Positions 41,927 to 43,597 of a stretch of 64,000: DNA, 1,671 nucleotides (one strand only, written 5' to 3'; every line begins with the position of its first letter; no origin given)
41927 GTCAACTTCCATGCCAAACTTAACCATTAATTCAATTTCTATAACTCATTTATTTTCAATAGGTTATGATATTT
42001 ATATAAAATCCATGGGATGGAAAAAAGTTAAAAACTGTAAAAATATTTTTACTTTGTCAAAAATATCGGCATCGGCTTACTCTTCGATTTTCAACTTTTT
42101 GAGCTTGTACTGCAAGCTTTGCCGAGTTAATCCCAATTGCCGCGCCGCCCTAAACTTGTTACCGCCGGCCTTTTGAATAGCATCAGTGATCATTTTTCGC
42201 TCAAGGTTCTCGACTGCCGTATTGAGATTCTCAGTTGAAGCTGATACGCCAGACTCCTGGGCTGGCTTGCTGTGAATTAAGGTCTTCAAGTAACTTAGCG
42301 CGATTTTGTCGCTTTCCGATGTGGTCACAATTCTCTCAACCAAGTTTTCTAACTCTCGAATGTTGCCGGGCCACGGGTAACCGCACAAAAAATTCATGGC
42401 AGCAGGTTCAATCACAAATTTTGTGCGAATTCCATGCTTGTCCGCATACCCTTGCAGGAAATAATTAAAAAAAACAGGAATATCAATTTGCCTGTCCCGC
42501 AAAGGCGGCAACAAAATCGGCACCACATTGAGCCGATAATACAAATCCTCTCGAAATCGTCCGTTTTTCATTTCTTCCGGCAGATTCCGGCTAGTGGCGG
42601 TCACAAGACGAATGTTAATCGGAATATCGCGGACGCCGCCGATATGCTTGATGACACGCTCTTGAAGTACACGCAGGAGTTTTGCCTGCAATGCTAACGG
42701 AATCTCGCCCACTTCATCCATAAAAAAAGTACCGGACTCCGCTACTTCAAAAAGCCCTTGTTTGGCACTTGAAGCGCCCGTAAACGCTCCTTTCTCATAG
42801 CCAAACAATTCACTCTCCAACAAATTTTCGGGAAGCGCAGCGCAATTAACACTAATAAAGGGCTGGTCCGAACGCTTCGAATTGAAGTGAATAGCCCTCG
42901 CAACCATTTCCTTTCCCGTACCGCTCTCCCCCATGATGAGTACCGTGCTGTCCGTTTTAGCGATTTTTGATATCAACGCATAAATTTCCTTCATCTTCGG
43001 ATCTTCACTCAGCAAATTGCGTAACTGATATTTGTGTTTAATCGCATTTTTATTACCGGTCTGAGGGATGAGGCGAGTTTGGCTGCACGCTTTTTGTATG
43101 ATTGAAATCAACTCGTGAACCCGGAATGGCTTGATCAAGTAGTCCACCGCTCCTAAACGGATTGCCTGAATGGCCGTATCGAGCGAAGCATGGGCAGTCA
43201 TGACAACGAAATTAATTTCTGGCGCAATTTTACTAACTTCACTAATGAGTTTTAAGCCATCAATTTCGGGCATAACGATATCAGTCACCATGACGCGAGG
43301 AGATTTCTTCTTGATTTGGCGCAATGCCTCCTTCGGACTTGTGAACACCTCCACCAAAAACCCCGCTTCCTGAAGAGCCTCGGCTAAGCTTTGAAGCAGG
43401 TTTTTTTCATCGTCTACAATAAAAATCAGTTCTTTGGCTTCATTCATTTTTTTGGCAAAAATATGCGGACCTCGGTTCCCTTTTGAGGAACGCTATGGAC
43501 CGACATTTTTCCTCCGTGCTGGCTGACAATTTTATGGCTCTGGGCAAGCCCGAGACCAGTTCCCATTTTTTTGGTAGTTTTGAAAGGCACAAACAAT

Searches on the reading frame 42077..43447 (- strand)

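Call 41: search_protein_families(library=pfam, proteins=[window:42077-43447:-], max_evalue=0.0001)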
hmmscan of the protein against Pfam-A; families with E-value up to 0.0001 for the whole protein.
window:42077-43447:- (456 aa): 6 families
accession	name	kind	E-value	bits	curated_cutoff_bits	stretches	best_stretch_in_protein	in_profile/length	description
PF00158.32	Sigma54_activat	-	2.4e-71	239.3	20.2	1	146-311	2-167/168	Sigma-54 interaction domain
PF00072.30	Response_reg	-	1.7e-28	99.5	30.2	1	8-117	1-110/111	Response regulator receiver domain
PF14532.12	Sigma54_activ_2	-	2.2e-22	80.2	25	1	150-316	5-138/138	Sigma-54 interaction domain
PF25601.1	AAA_lid_14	-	6.1e-21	74.5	27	1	317-398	1-81/87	AAA+ ATPase lid domain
PF02954.25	HTH_8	-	3.3e-14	52.8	22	1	412-452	2-42/42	Bacterial regulatory protein, Fis family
PF07728.20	AAA_5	-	1.3e-05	25.7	22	1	169-275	2-104/139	AAA domain (dynein-related subfamily)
